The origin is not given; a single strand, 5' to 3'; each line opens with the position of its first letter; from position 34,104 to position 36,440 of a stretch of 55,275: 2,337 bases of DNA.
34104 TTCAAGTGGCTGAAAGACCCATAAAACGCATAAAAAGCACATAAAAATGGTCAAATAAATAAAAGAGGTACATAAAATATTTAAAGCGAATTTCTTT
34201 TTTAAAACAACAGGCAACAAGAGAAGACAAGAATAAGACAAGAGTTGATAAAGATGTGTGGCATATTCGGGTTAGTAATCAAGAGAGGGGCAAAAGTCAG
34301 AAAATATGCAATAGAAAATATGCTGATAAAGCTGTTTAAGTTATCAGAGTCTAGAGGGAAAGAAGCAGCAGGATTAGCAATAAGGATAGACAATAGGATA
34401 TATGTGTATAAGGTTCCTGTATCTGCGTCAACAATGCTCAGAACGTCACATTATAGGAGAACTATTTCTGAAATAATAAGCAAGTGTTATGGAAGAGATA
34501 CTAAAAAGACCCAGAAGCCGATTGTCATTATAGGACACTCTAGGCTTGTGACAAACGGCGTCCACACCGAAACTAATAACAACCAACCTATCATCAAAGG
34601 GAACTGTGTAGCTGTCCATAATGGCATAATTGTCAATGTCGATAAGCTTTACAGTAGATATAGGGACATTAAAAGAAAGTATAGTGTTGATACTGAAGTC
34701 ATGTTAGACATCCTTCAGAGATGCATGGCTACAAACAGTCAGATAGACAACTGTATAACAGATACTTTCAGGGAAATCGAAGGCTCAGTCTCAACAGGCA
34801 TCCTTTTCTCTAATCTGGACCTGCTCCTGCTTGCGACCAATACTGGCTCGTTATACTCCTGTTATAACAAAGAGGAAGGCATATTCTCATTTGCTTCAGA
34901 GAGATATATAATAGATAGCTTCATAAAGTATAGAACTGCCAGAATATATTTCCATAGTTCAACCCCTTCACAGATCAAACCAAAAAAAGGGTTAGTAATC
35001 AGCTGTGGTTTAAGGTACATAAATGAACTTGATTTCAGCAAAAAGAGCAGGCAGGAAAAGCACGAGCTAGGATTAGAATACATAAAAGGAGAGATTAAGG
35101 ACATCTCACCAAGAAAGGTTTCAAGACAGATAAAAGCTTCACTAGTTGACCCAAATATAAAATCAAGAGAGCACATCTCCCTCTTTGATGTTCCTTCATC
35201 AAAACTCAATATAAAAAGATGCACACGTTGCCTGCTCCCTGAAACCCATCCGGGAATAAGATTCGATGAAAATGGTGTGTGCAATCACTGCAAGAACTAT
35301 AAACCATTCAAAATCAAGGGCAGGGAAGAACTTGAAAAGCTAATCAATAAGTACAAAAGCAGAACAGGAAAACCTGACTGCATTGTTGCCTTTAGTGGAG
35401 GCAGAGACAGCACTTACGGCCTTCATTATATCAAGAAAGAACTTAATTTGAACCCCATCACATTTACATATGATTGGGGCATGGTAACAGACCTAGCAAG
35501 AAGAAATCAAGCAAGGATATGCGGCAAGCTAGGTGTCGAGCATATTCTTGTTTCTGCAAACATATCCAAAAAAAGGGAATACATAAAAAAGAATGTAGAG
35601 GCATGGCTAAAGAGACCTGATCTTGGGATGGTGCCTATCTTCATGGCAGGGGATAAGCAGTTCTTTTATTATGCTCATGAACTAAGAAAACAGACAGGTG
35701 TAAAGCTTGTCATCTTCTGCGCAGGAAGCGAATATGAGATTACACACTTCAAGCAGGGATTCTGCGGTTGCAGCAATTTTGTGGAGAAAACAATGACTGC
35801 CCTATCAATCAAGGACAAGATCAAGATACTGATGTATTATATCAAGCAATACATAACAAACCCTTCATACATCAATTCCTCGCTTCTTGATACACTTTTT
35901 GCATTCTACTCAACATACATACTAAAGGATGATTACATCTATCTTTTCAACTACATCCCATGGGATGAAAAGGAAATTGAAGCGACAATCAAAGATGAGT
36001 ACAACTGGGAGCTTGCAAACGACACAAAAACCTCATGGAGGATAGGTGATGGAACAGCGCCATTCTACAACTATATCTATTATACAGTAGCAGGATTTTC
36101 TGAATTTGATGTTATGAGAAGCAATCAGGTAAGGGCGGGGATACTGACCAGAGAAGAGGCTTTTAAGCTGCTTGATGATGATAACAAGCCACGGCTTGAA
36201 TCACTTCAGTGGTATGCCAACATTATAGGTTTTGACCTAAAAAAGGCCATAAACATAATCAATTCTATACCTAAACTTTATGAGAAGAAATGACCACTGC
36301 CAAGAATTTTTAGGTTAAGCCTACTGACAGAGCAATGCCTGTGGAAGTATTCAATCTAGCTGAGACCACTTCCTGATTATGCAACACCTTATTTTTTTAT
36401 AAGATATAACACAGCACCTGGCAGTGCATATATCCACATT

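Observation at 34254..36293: Fusion of a class II (Ntn, Cys1) glutamine amidotransferase to a WbuX/WbpG-type N-acetyl-sugar amidotransferase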

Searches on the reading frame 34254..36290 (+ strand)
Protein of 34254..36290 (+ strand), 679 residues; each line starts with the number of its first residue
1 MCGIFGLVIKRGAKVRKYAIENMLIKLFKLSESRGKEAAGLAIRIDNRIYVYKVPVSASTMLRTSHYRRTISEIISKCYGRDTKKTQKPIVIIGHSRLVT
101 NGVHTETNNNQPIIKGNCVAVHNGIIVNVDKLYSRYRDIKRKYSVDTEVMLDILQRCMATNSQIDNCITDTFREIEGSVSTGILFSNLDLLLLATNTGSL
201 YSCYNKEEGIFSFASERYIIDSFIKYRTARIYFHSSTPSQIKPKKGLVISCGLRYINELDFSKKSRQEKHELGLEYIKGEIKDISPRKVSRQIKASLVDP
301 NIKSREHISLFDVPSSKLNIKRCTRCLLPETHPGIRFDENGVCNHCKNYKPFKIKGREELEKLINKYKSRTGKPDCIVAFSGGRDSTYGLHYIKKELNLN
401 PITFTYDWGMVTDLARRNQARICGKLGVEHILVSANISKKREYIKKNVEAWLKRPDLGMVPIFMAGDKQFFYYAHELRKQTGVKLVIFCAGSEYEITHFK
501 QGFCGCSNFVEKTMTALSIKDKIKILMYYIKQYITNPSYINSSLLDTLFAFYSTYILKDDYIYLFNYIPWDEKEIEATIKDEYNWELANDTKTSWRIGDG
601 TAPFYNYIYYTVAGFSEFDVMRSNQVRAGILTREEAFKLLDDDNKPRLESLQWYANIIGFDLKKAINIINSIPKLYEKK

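Call 3: search_protein_families(library=pfam, proteins=[window:34254-36290:+], max_evalue=0.01)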
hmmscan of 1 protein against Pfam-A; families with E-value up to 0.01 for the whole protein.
window:34254-36290:+ (679 aa): 3 families
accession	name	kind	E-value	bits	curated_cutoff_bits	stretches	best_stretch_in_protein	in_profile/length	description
PF13522.11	GATase_6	-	4.3e-11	43.4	27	1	91-216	12-130/130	Glutamine amidotransferase domain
PF13537.11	GATase_7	-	1.1e-10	42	25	1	97-218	3-119/123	Glutamine amidotransferase domain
PF06508.19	QueC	-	0.0008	19.4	22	1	376-438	2-63/210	Queuosine biosynthesis protein QueC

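Call 4: search_protein_families(library=ncbifam, proteins=[window:34254-36290:+], max_evalue=0.01)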
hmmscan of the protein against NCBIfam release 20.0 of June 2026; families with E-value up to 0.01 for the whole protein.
window:34254-36290:+ (679 aa): 10 families
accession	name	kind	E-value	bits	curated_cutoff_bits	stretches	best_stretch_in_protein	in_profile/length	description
TIGR03573.1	WbuX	subfamily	8.1e-46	157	203.2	1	321-659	2-333/344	N-acetyl sugar amidotransferase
NF001484.0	PRK00331.1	subfamily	9.9e-17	60.5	381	1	1-244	1-219/601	isomerizing glutamine--fructose-6-phosphate transaminase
TIGR01135.1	glmS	equivalog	2.2e-12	46.3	418.05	1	2-245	1-219/607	glutamine--fructose-6-phosphate transaminase (isomerizing)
TIGR01134.1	purF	equivalog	8e-10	38.6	350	1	75-185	50-165/432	amidophosphoribosyltransferase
TIGR01536.1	asn_synth_AEB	equivalog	3.2e-08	33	267.1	1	2-220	1-166/517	asparagine synthase (glutamine-hydrolyzing)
TIGR00364.1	TIGR00364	equivalog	0.00012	21.7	150.3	1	376-439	1-63/201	7-cyano-7-deazaguanine synthase QueC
TIGR00268.2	TIGR00268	equivalog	0.00013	21.4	150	1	374-451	14-92/259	ATP-dependent sacrificial sulfur transferase LarE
TIGR02432.1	lysidine_TilS_N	equivalog_domain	0.00045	20.2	93.6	1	376-451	2-82/189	tRNA lysidine(34) synthetase TilS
NF001770.0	PRK00509.1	equivalog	0.002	17.2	334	1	376-444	7-74/401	argininosuccinate synthase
TIGR03442.1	TIGR03442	equivalog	0.0049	16.2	218.65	1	90-207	83-215/251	ergothioneine biosynthesis protein EgtC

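Call 5: find_homologous_proteins(query=window:34254-36290:+, max_evalue=0.00001)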
Query window:34254-36290:+ (679 aa): 7736 proteins with E <= 0.00001 among 8000 candidates; the best 120 are listed.
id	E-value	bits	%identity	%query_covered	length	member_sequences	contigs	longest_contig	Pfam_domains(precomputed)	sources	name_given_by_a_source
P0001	0.0e+0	1558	100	100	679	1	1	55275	PF13522.12,PF13537.12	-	-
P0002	2.6e-232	791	51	100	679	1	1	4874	PF13522.12,PF13537.12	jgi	jgi:glutamine---fructose-6-phosphate transaminase (isomerizing)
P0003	1.3e-230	786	52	100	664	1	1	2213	PF13522.12,PF13537.12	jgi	jgi:glutamine---fructose-6-phosphate transaminase (isomerizing)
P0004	3.5e-228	778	52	100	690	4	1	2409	PF13522.12,PF13537.12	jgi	-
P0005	4.6e-228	777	52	100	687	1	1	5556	PF13522.12,PF13537.12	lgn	-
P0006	1.1e-227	776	52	100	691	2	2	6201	PF13522.12,PF13537.12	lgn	-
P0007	3.7e-227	774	53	100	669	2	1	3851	PF13522.12,PF13537.12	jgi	-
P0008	9.9e-227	773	52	100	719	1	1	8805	PF13522.12,PF13537.12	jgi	jgi:hypothetical protein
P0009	2.1e-226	772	51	100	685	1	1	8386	PF13522.12,PF13537.12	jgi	jgi:glutamine---fructose-6-phosphate transaminase (isomerizing)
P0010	2.3e-225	768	52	100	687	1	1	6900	PF13522.12,PF13537.12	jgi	jgi:glutamine---fructose-6-phosphate transaminase (isomerizing)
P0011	1.7e-224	765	51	100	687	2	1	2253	PF13522.12,PF13537.12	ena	-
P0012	3.4e-224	764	50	100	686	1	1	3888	PF13522.12,PF13537.12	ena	-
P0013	1.2e-223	763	51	100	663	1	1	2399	PF13522.12,PF13537.12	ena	-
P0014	1.8e-223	762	51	100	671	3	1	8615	PF13522.12,PF13537.12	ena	-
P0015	1.4e-222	759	51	100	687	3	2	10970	PF13522.12,PF13537.12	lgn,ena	-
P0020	1.3e-221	756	51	100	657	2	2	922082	PF13522.12,PF13537.12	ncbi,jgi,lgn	ncbi:MAG: hypothetical protein WC675_02110 [Patescibacteria group bacterium]|jgi:asparagine syntheta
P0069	1.2e-212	726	50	100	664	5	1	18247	PF13522.12,PF13537.12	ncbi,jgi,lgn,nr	ncbi:Glucosamine 6-phosphate synthetase [Methanophagales archaeon]|nr:Glucosamine 6-phosphate synthe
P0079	3.3e-212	725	49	100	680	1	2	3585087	PF13522.12,PF13537.12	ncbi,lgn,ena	-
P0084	4.9e-212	724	47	100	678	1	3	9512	PF13522.12,PF13537.12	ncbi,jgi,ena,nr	ncbi:MAG TPA: hypothetical protein EYN21_04675 [Candidatus Marinimicrobia bacterium]|nr:hypothetical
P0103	8.2e-211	720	48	100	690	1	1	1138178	PF13522.12,PF13537.12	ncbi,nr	ncbi:MAG: hypothetical protein NWE93_00570 [Candidatus Bathyarchaeota archaeon]|nr:hypothetical prot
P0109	2.3e-210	719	48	99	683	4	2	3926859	PF13522.12,PF13537.12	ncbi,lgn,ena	-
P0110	2.6e-210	718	49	100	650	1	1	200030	PF13522.12,PF13537.12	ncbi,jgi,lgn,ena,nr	ncbi:hypothetical protein KKA15_01005 [Patescibacteria group bacterium]|nr:hypothetical protein [Pat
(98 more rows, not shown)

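Call 6: search_solved_structures(query=window:34254-36290:+, max_evalue=0.01, show_alignments=2)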
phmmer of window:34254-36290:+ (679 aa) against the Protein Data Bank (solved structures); distinct sequences matched with E-value up to 0.01: 6.
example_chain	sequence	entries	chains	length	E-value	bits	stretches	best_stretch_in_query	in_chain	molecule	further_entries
8wex_A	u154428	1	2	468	1.3e-11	46.9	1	334-640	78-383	N-acetyl sugar amidotransferase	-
1xff_A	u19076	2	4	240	0.0012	20.6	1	93-199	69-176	Glucosamine--fructose-6-phosphate aminotransferase [isomerizing]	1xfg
4amv_A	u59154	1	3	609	0.0067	18.1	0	93-199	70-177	GLUCOSAMINE--FRUCTOSE-6-PHOSPHATE AMINOTRANSFERASE [ISOMER IZING]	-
2j6h_A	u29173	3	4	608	0.0082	17.8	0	93-199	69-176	GLUCOSAMINE-FRUCTOSE-6-PHOSPHATE AMINOTRANSFERASE | GLUCOSAMINE--FRUCTOSE-6-PHOSPHATE AMINOTRANSFERASE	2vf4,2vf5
1jxa_A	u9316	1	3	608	0.0082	17.8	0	93-199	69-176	glucosamine 6-phosphate synthase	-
3ooj_A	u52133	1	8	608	0.0086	17.8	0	93-199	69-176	Glucosamine/fructose-6-phosphate aminotransferase, isomerizing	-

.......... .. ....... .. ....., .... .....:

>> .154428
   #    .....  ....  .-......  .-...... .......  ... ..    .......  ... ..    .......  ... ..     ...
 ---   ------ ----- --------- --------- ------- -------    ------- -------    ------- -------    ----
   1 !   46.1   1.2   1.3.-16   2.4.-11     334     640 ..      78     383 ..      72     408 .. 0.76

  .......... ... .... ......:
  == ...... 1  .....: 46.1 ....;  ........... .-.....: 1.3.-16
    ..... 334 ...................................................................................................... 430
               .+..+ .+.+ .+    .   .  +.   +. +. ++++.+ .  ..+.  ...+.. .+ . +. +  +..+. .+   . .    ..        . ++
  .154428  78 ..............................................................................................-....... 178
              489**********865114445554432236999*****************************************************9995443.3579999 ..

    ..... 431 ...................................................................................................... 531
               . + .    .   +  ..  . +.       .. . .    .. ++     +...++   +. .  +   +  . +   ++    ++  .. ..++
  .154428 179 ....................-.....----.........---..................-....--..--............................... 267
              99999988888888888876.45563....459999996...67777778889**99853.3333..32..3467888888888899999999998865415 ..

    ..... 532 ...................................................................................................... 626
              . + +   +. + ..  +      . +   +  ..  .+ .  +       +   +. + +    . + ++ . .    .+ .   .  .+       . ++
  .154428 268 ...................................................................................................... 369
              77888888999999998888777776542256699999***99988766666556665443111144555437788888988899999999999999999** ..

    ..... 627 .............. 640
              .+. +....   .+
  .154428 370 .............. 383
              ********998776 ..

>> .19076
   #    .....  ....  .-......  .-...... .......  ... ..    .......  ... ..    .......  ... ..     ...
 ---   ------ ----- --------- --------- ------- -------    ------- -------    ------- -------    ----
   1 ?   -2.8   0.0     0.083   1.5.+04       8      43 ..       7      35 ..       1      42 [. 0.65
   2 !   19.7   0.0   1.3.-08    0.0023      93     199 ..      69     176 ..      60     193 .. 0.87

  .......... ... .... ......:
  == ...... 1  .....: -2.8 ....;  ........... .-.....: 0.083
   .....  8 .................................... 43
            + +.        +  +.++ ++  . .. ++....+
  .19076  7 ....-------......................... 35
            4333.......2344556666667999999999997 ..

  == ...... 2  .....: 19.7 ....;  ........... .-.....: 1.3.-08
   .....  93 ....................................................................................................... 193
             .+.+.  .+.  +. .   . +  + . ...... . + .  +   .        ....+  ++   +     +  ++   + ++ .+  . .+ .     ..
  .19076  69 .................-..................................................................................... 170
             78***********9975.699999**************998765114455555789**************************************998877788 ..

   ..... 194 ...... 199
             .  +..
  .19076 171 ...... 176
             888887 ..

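Call 17: find_encoding_contigs(protein=P0079, flank=10000, max_places=2)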
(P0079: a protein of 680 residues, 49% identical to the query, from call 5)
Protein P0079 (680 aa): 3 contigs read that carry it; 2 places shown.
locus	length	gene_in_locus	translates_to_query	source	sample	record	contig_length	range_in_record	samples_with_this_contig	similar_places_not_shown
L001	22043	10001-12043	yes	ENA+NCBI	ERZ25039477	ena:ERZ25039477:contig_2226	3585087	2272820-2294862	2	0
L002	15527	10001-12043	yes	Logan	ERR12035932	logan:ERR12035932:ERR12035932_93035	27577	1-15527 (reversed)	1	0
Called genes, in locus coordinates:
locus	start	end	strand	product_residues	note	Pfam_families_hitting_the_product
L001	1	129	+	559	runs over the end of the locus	PF13884:Peptidase_S74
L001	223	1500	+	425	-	PF02353:CMAS (weak), PF07021:MetW (weak), PF13489:Methyltransf_23, PF08241:Methyltransf_11 (weak), PF13649:Methyltransf_25 (weak)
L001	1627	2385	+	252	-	PF08003:Methyltransf_9, PF13489:Methyltransf_23, PF13847:Methyltransf_31 (faint), PF08241:Methyltransf_11 (weak), PF08242:Methyltransf_12 (weak), PF13649:Methyltransf_25 (weak)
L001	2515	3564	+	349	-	PF00534:Glycos_transf_1, PF13692:Glyco_trans_1_4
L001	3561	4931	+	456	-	PF00534:Glycos_transf_1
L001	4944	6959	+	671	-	-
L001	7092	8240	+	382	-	PF01370:Epimerase, PF16363:GDP_Man_Dehyd, PF02719:Polysacc_synt_2 (faint)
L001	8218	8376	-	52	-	-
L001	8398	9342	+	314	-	PF00535:Glycos_transf_2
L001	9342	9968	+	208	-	PF13489:Methyltransf_23, PF08241:Methyltransf_11, PF08242:Methyltransf_12 (weak), PF13649:Methyltransf_25 (weak), PF01209:Ubie_methyltran (weak), PF13847:Methyltransf_31 (weak)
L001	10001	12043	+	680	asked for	PF13522:GATase_6, PF13537:GATase_7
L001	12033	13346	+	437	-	PF01943:Polysacc_synt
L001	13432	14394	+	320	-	PF01370:Epimerase, PF16363:GDP_Man_Dehyd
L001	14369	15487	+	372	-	PF13439:Glyco_transf_4, PF20706:GT4-conflict, PF00534:Glycos_transf_1, PF13692:Glyco_trans_1_4, PF13524:Glyco_trans_1_2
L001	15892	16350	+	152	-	-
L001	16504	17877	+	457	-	-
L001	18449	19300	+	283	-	-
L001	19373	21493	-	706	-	PF13231:PMT_2, PF13414:TPR_11 (weak), PF13414:TPR_11, PF13414:TPR_11, PF13432:TPR_16, PF13414:TPR_11, PF13414:TPR_11, PF13432:TPR_16, +23 more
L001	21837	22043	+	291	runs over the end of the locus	PF13624:SurA_N_3 (weak), PF13145:Rotamase_2, PF13616:Rotamase_3, PF00639:Rotamase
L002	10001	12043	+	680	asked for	PF13522:GATase_6, PF13537:GATase_7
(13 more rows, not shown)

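Call 18: find_encoding_contigs(protein=P0109, flank=10000, max_places=2)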
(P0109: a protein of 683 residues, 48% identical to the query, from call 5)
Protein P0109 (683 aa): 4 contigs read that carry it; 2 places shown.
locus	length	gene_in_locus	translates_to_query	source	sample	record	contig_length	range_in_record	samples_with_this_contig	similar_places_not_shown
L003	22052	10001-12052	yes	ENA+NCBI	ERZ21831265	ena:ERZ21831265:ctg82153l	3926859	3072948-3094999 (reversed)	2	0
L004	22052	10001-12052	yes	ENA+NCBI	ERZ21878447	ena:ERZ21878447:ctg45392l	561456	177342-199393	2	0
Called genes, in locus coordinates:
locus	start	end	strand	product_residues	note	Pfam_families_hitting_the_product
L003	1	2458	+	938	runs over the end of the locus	PF13414:TPR_11, PF14559:TPR_19 (weak), PF00515:TPR_1 (weak), PF13432:TPR_16 (weak), PF00515:TPR_1 (weak), PF12895:ANAPC3 (weak), PF25062:ARM_TT21_N (weak), PF13414:TPR_11 (weak), +16 more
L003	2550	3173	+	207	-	-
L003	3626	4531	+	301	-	-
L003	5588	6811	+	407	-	PF00535:Glycos_transf_2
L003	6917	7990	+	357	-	PF02350:Epimerase_2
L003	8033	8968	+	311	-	PF01073:3Beta_HSD, PF01370:Epimerase, PF04321:RmlD_sub_bind, PF16363:GDP_Man_Dehyd, PF02719:Polysacc_synt_2 (weak), PF07993:NAD_binding_4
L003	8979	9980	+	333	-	PF04321:RmlD_sub_bind, PF05368:NmrA (weak), PF01073:3Beta_HSD, PF01370:Epimerase, PF02719:Polysacc_synt_2, PF16363:GDP_Man_Dehyd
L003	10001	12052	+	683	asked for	PF13522:GATase_6 (weak), PF13537:GATase_7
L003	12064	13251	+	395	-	PF13439:Glyco_transf_4, PF13579:Glyco_trans_4_4, PF00534:Glycos_transf_1, PF13692:Glyco_trans_1_4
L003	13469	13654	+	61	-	-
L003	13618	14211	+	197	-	PF10050:DUF2284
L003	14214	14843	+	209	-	PF01370:Epimerase, PF04321:RmlD_sub_bind (weak), PF08659:KR (weak), PF13561:adh_short_C2, PF00106:adh_short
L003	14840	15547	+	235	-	PF00483:NTP_transferase, PF12804:NTP_transf_3 (weak)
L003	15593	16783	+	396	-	PF04464:Glyphos_transf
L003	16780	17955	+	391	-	PF13439:Glyco_transf_4, PF13579:Glyco_trans_4_4, PF20706:GT4-conflict, PF00534:Glycos_transf_1, PF13692:Glyco_trans_1_4, PF13524:Glyco_trans_1_2 (weak)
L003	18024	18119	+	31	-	-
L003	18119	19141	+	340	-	PF00534:Glycos_transf_1, PF13692:Glyco_trans_1_4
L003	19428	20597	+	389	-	-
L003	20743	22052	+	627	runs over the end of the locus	-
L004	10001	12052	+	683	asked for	PF13522:GATase_6 (weak), PF13537:GATase_7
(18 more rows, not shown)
